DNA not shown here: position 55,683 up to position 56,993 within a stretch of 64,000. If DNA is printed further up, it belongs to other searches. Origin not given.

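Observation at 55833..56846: Shedu-like (DUF4263) defence nuclease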

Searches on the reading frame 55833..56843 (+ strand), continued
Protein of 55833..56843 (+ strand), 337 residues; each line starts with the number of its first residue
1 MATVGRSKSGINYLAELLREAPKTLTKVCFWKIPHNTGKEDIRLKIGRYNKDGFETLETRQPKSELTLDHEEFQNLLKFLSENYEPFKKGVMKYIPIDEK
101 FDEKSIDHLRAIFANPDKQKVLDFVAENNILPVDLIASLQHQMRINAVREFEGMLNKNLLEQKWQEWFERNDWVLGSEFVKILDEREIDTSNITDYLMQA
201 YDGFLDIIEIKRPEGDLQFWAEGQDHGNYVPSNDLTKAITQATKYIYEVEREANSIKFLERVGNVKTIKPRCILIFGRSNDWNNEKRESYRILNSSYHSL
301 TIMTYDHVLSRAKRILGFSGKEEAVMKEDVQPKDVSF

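Call 62: predict_structure(alignment_id=A2)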
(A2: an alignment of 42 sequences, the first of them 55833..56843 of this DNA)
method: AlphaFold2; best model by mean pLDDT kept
length: 337 residues; sequences in the alignment: 42
mean_pLDDT: 84.2   pTM: 0.66
mean pLDDT of the five models: 84.2, 83.6, 82.4, 81.5, 80.7
residues with pLDDT >= 90: 182; 70-90: 91; 50-70: 49; < 50: 15
segments of 3 or more residues with pLDDT < 50: 323-337
pLDDT, mean of each block of 10 residues (from residue 1): 85 94 92 84 89 62 76 94 86 65 64 73 65 72 92 93 94 83 86 89 92 90 95 97 96 92 91 96 97 96 97 83 45 42
secondary structure, 60 per line:
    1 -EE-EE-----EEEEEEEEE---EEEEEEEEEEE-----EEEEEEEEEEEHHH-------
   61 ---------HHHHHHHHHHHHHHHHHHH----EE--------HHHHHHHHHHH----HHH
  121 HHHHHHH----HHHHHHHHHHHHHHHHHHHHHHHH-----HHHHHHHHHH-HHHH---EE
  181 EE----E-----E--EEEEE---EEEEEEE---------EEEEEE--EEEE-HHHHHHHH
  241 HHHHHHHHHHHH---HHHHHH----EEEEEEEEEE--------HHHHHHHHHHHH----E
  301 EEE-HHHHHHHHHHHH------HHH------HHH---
elements in order: E12-20 E24-34 E40-50 H70-88 H103-113 H118-127 H132-155 H161-170 H172-175 E179-182 E196-200 E204-210 E220-225 E228-231 H233-252 H256-261 E266-275 H284-295 E300-303 H305-316

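Call 65: fold_search(model_id=the predicted structure, library=pdb)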
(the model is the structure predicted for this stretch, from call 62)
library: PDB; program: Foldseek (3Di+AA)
matches with E <= 10: 861; with E <= 0.001: 9
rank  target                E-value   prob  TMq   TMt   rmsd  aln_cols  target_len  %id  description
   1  8ps4_A                6.1e-11  1.00  0.48  0.40  14.7       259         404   20  Escherichia coli SduA complex (released 2025-01-22)
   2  8ps5_A                1.2e-10  1.00  0.46  0.39  14.9       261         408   21  Escherichia coli SduA complex bound to DNA (released 2025-01-22)
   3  8ti8_D                2.4e-08  1.00  0.42  0.54   9.7       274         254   18  CryoEM structure of Shedu from Bacillus cereus (released 2024-07-31)
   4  8ti9_B                3.8e-08  1.00  0.45  0.77   3.5       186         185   22  CryoEM structure of octamer assembly of Shedu nuclease domain from Bacillus cereus (released 2024-07-31)
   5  8ti9_C                6.5e-08  1.00  0.45  0.78   3.3       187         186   21  CryoEM structure of octamer assembly of Shedu nuclease domain from Bacillus cereus (released 2024-07-31)
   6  8ti8_C                2.0e-07  1.00  0.42  0.53  10.4       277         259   18  CryoEM structure of Shedu from Bacillus cereus (released 2024-07-31)
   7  8ti8_B                3.3e-07  1.00  0.44  0.62   6.0       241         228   20  CryoEM structure of Shedu from Bacillus cereus (released 2024-07-31)
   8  8ti8_A                3.5e-07  1.00  0.41  0.56   6.6       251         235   22  CryoEM structure of Shedu from Bacillus cereus (released 2024-07-31)
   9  8ti9_A                4.4e-07  1.00  0.42  0.65   5.2       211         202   22  CryoEM structure of octamer assembly of Shedu nuclease domain from Bacillus cereus (released 2024-07-31)
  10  5liq_A                3.6e-03  0.89  0.25  0.16  15.8       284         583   14  The structure of C160S,C508S,C578S mutant of Nt.BspD6I nicking endonuclease at 0.185 nm resolution . (released 2017-08-02)
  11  5gke_A                3.8e-03  1.00  0.26  0.36   4.3       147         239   17  Structure of EndoMS-dsDNA1 complex (released 2016-11-02)
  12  2vld_B                1.8e-02  1.00  0.26  0.38   4.2       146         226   16  crystal structure of a repair endonuclease from Pyrococcus abyssi (released 2009-05-19)
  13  2vld_A                1.9e-02  1.00  0.26  0.38   3.9       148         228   16  crystal structure of a repair endonuclease from Pyrococcus abyssi (released 2009-05-19)
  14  9nnk_C                4.7e-02  0.07  0.11  0.08  22.7       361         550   11  Cryo-EM structure of Retron-displaced free PtuAB complex, PtuA:PtuB (4:2) (released 2025-10-08)
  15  7wb4_e                7.5e-02  0.08  0.09  0.03  26.9       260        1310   12  Cryo-EM structure of the NR subunit from X. laevis NPC (released 2022-03-02)
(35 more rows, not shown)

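Call 77: search_protein_families(library=pfam, proteins=[L008:393-2057:+, L008:2063-4414:+, L009:2346-4682:+, L011:192-2471:+, L013:3831-5600:+, L013:5607-7994:+, L015:4500-6959:+, L021:4893-7967:+, L028:6027-7991:+, L017:5553-7343:+], max_evalue=0.00001)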
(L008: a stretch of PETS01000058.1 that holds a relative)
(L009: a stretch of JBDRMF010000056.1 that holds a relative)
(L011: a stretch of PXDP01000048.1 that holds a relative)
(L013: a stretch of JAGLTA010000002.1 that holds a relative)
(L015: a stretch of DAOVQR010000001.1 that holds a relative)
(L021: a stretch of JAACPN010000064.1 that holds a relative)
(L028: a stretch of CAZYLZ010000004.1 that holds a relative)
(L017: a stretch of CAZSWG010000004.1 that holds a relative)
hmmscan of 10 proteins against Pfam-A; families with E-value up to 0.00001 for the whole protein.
L008:393-2057:+ (555 aa): 1 family
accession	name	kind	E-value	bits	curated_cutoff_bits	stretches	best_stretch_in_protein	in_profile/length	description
PF01555.25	N6_N4_Mtase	-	4.7e-42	144.9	26.7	1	85-390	1-207/221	DNA methylase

L008:2063-4414:+ (784 aa): 2 families
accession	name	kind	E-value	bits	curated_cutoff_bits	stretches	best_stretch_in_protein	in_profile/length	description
PF04851.21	ResIII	-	2.2e-20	73.7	22.5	1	3-194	3-163/164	Type III restriction enzyme, res subunit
PF18766.7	SWI2_SNF2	-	1.2e-07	32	26.7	1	38-194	27-156/221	SWI2/SNF2 ATPase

L009:2346-4682:+ (779 aa): 1 family
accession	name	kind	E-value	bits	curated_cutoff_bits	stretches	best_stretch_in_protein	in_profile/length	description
PF04851.21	ResIII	-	1.3e-14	54.9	22.5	1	1-191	2-163/164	Type III restriction enzyme, res subunit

L011:192-2471:+ (760 aa): 1 family
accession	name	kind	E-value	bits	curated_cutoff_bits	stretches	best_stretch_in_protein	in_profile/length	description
PF04851.21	ResIII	-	3.2e-08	34.1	22.5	1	1-137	30-139/164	Type III restriction enzyme, res subunit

L013:3831-5600:+ (590 aa): 1 family
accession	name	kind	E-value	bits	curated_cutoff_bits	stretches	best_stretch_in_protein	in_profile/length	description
PF01555.25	N6_N4_Mtase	-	4e-32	112.4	26.7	1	91-420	1-209/221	DNA methylase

L013:5607-7994:+ (796 aa): 1 family
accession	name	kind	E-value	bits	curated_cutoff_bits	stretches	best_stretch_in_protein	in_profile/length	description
PF04851.21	ResIII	-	1.4e-14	54.7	22.5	1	2-192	2-163/164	Type III restriction enzyme, res subunit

L015:4500-6959:+ (820 aa): 1 family
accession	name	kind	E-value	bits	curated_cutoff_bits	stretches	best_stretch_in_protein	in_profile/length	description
PF01555.25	N6_N4_Mtase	-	2.1e-17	64.3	26.7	2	32-89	153-213/221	DNA methylase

L021:4893-7967:+ (1025 aa): 5 families
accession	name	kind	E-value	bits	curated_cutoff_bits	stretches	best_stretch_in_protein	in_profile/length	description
PF11867.13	T1RH-like_C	-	1.5e-127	426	26.8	1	700-1020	2-328/329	Type I restriction enzyme HindI endonuclease subunit-like, C-terminal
PF18766.7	SWI2_SNF2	-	4.5e-78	262.3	26.7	1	267-512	1-218/221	SWI2/SNF2 ATPase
PF04313.20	HSDR_N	-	3.9e-50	170.9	25.1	1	2-209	2-198/198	Type I restriction enzyme R protein N terminus (HSDR_N)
PF22679.2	T1R_D3-like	-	8.7e-24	85.2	27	1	610-682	82-156/158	Type I restriction enzyme subunit R domain 3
PF04851.21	ResIII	-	2.2e-20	73.7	22.5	1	274-447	9-163/164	Type III restriction enzyme, res subunit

L028:6027-7991:+ (655 aa): 4 families
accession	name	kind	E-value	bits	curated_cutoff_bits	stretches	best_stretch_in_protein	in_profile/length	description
PF03483.22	B3_4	-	4e-56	189.8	29.3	1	125-304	1-174/174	B3/4 domain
PF03147.19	FDX-ACB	-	6e-19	68.7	31.1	1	567-654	1-93/94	Ferredoxin-fold anticodon binding domain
PF03484.21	B5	-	6.8e-14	52.3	28.6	1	323-385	1-67/67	tRNA synthetase B5 domain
PF17759.6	tRNA_synthFbeta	-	1.3e-08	35.1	22.4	1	393-489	5-117/214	Phenylalanyl tRNA synthetase beta chain CLM domain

L017:5553-7343:+ (597 aa): 3 families
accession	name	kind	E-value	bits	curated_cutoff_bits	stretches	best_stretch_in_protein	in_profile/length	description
PF19044.6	P-loop_TraG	-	2.6e-22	79.5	25.8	1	255-562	26-349/413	TraG P-loop domain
PF12846.13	AAA_10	-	1.3e-14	54.5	27.5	1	258-550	21-321/362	AAA-like domain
PF01935.23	DUF87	-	6e-10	40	23.2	1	264-450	29-198/220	Helicase HerA, central domain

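Call 86: find_related_loci(query=A2, collection=viral_contigs, flank=6000)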
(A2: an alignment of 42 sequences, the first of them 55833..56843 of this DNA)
Query A2 (337 aa) in viral_contigs; peptide patterns used: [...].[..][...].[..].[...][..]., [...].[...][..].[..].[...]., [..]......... (x = any residue, [..] = any of these).
245 stretches matched a pattern; 9 encode a relative of the query (tblastn E <= 1e-3); 9 distinct loci.
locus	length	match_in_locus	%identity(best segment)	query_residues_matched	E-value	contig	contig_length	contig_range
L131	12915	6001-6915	56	17-317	1e-120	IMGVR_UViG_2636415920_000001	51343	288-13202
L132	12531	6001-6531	26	161-317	1e-15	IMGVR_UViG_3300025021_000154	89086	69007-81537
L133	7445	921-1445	26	161-317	5e-14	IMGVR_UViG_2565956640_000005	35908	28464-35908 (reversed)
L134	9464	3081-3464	29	195-313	8e-13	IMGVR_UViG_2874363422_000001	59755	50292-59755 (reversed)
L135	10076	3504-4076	26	161-336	1e-11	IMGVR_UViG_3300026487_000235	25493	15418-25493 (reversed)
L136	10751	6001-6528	28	152-316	1e-14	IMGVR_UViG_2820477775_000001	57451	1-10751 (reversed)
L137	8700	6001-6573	26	161-336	1e-11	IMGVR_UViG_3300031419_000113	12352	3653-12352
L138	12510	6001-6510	26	161-316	2e-11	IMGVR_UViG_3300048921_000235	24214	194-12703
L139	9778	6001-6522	26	161-316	2e-10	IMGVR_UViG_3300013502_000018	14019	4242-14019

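Call 87: search_dna_similar(query=window:55833-56843:+, collection=plasmids, mode=protein, max_evalue=1e-10, max_rows=15)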
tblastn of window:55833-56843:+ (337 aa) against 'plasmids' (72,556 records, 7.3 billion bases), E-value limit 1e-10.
Records with a match: 13; places in all: 13; records where one place covers at least 80% of the query: 1.
Best place of each record, by identity: <60% 13.
By first word of the organism name: Pantoea 5; Sinorhizobium 2; Roseomonas 1; Corynebacterium 1; Vibrio 1; Calothrix 1; Halobaculum 1; Streptomyces 1.
By predicted mobility (MOB-suite, as given by PLSDB): non-mobilizable 7; mobilizable 4; conjugative 2.
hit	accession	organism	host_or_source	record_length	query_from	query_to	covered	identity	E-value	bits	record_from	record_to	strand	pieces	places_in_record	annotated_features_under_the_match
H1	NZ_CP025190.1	Roseomonas mucosa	Homo sapiens,clinical, human skin, ...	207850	11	318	91%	24.9%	1e-11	73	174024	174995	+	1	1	Shedu immune nuclease family protein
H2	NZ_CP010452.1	Corynebacterium glutamicum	-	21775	62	322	77%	23.0%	4e-13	77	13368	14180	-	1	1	Shedu anti-phage system protein SduA domain-containing protein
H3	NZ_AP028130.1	Vibrio fluvialis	Homo sapiens,Stool sample from a ...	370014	109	318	62%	27.4%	5e-13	77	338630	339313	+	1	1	Shedu immune nuclease family protein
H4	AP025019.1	Calothrix sp. PCC 7716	-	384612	146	316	51%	33.3%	1e-21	103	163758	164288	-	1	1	hypothetical protein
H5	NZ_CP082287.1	Halobaculum roseum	cell culture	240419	135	316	54%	30.8%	5e-22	104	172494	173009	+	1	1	Shedu anti-phage system protein SduA domain-containing protein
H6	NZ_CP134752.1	Pantoea agglomerans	cell culture,bulb ...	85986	148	318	51%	29.0%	1e-11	73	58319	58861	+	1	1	Shedu immune nuclease family protein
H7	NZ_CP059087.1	Pantoea agglomerans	Allium cepa,diseased onion bulb,bulb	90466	148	318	51%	29.0%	1e-11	73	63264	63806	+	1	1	Shedu immune nuclease family protein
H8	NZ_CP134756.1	Pantoea agglomerans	Allium cepa,cell culture,bulb ...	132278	148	318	51%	29.0%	1e-11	73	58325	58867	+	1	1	Shedu immune nuclease family protein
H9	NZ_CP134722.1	Pantoea agglomerans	Allium cepa,cell culture,bulb ...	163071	148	318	51%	29.0%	1e-11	73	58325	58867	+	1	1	Shedu immune nuclease family protein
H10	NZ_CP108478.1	Streptomyces mirabilis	-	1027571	167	325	47%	31.1%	2e-14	82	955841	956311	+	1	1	record has no annotation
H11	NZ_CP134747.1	Pantoea agglomerans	Allium cepa,cell culture,leaf ...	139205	148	318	51%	27.9%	3e-11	72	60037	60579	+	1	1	Shedu immune nuclease family protein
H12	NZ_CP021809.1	Sinorhizobium meliloti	Medicago sativa,Single Cell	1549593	148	311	49%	29.0%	3e-12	75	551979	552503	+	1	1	none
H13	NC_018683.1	Sinorhizobium meliloti Rm41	-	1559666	148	311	49%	29.0%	3e-12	75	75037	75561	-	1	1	none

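Call 88: search_dna_similar(query=window:55833-56843:+, collection=phages, mode=protein, max_evalue=1e-10, max_rows=15)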
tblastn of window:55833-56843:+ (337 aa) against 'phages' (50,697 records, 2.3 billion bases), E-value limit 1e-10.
No match.
